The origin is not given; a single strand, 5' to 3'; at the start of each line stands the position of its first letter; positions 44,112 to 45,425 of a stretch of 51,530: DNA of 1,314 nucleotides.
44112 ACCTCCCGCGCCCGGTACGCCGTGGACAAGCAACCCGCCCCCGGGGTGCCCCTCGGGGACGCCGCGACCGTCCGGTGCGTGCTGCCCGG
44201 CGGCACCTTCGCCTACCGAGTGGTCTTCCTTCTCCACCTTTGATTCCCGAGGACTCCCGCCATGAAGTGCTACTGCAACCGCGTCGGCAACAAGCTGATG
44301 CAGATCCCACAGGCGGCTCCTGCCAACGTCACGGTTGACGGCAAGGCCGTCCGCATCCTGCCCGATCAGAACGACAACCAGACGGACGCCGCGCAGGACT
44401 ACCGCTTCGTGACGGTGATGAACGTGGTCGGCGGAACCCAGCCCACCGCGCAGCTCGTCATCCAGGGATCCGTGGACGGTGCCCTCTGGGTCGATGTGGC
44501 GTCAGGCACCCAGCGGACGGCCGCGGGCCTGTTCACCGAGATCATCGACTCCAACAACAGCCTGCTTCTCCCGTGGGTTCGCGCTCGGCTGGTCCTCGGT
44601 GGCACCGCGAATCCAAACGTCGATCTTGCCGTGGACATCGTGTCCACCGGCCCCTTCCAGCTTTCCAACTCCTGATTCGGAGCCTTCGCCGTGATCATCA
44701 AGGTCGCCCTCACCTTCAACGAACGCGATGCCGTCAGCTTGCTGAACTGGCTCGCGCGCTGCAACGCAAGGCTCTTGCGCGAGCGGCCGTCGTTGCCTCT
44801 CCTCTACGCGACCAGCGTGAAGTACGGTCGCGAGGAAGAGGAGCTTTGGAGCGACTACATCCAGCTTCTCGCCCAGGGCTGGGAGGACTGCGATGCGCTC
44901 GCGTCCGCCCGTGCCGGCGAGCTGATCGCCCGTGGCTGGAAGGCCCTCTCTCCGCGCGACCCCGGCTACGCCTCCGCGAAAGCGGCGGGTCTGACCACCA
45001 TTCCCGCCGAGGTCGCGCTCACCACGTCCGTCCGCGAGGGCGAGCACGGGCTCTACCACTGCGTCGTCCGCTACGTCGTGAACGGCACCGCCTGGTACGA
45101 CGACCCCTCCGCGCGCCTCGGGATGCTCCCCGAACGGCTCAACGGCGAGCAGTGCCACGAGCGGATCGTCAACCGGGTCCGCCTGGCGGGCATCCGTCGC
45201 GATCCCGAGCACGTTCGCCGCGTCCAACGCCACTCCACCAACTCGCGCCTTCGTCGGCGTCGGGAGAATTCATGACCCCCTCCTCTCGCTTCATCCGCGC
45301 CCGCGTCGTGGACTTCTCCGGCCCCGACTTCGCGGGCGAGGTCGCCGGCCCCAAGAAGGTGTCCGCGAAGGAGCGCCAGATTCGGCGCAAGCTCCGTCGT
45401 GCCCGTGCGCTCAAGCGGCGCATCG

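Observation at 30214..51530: More than 21 kb integrated element with a satellite/plasmid-like replication module but no recognisable virion, conjugation or defence genes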

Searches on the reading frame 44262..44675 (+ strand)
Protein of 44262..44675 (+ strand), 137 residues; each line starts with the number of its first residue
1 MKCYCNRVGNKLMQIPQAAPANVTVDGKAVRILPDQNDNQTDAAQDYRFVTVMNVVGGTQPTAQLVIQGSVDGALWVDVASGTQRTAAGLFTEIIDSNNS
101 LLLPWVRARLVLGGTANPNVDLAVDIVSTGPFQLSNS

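Call 11: search_protein_families(library=pfam, max_evalue=0.05, proteins=[window:44262-44675:+])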
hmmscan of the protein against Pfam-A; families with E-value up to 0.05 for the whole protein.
window:44262-44675:+ (137 aa): 0 families

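Call 14: search_protein_families(library=phrogs, max_evalue=0.01, proteins=[window:44262-44675:+])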
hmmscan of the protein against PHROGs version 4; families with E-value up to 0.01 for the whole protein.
window:44262-44675:+ (137 aa): 0 families

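Call 89: search_solved_structures(query=A7, max_evalue=10)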
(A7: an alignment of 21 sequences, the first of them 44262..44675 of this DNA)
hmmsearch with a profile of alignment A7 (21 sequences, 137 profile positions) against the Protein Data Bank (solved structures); distinct sequences matched with E-value up to 10: 9.
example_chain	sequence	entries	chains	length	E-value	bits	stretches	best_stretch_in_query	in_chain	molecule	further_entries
8ari_a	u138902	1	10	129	0.053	16.8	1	1-74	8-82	Retinoic acid-induced protein 2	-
2ls6_A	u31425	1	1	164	0.11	15.7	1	63-99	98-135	Hyaluronoglucosaminidase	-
9r6m_A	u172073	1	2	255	0.2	14.9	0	43-101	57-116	Chloroplast triosephosphate isomerase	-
9qm7_A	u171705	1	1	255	0.2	14.9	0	43-101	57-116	Chloroplast triosephosphate isomerase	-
4mkn_A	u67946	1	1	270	0.23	14.7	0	43-101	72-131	Triosephosphate isomerase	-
4b9f_A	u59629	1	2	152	0.26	14.6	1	46-82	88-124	CELLULOSOMAL-SCAFFOLDING PROTEIN A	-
1nbc_A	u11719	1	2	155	0.27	14.5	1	46-82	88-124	CELLULOSOMAL SCAFFOLDING PROTEIN A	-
4jo5_A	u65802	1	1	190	0.28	14.5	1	47-82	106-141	Cellulosome anchoring protein cohesin region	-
8ati_a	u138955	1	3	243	0.29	14.4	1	1-74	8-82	Retinoic acid-induced protein 2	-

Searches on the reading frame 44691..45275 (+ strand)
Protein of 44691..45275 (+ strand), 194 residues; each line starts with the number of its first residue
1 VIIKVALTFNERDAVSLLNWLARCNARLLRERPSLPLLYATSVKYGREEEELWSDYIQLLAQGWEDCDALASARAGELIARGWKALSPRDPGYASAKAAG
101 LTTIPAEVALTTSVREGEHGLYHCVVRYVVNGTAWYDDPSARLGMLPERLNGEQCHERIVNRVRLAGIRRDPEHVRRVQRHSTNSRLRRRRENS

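Call 11: search_protein_families(library=pfam, max_evalue=0.05, proteins=[window:44691-45275:+])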
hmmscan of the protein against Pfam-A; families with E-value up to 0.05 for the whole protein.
window:44691-45275:+ (194 aa): 1 family
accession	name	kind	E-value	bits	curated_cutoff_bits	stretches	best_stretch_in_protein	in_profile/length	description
PF20142.4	Scaffold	-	0.036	15.2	24.6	0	37-99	76-138/139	Scaffold domain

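Call 14: search_protein_families(library=phrogs, max_evalue=0.01, proteins=[window:44691-45275:+])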
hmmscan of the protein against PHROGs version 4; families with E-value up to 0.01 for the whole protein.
window:44691-45275:+ (194 aa): 0 families

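Call 60: search_solved_structures(query=A6, max_evalue=10, show_alignments=2)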
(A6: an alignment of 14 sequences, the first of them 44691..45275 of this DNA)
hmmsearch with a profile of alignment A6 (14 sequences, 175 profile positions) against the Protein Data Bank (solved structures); distinct sequences matched with E-value up to 10: 2.
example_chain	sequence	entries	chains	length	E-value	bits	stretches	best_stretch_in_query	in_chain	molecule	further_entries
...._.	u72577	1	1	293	1.5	11.4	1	89-127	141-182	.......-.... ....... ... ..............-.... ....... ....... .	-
3dmk_A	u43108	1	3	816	1.8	11.2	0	106-128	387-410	Down Syndrome Cell Adhesion Molecule (DSCAM) isoform 1.30.30, N-terminal eight Ig domains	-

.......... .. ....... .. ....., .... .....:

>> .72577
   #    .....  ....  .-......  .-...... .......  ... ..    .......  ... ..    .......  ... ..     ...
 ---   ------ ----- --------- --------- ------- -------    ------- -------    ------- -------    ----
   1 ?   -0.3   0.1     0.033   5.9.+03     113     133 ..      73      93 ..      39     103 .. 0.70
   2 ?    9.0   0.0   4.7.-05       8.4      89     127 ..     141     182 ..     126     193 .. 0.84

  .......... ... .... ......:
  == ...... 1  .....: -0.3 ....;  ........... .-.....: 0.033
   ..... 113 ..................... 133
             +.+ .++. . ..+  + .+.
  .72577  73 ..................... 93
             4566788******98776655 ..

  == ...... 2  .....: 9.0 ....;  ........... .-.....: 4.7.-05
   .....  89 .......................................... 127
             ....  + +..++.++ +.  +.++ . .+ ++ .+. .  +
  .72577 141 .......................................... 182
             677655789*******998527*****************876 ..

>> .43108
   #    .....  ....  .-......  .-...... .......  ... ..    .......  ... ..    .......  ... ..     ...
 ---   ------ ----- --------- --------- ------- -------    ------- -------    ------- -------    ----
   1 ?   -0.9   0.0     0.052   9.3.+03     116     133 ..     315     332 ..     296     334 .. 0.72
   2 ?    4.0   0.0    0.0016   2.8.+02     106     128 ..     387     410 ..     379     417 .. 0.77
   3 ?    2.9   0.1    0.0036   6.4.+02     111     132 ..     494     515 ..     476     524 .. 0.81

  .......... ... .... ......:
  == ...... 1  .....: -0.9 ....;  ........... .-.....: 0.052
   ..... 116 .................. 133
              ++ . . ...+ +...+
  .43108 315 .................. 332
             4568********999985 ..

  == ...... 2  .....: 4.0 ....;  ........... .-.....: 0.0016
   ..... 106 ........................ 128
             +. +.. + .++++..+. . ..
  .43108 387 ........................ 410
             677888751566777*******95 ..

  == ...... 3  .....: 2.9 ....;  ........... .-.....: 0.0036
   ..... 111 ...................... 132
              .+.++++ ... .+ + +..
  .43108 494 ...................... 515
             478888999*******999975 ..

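Call 103: search_protein_families(library=padloc, max_evalue=0.001, proteins=[window:44691-45275:+])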
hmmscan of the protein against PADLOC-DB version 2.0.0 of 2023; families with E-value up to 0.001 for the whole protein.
window:44691-45275:+ (194 aa): 0 families

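Call 104: search_dna_similar(query=window:44691-45275:+, collection=phages, mode=protein, max_evalue=0.01, max_rows=10)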
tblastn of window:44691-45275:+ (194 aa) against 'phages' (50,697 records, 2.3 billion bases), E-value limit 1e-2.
No match.

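Call 105: search_dna_similar(query=window:44691-45275:+, collection=plasmids, mode=protein, max_evalue=0.01, max_rows=10)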
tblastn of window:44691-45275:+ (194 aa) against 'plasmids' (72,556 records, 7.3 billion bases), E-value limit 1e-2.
No match.
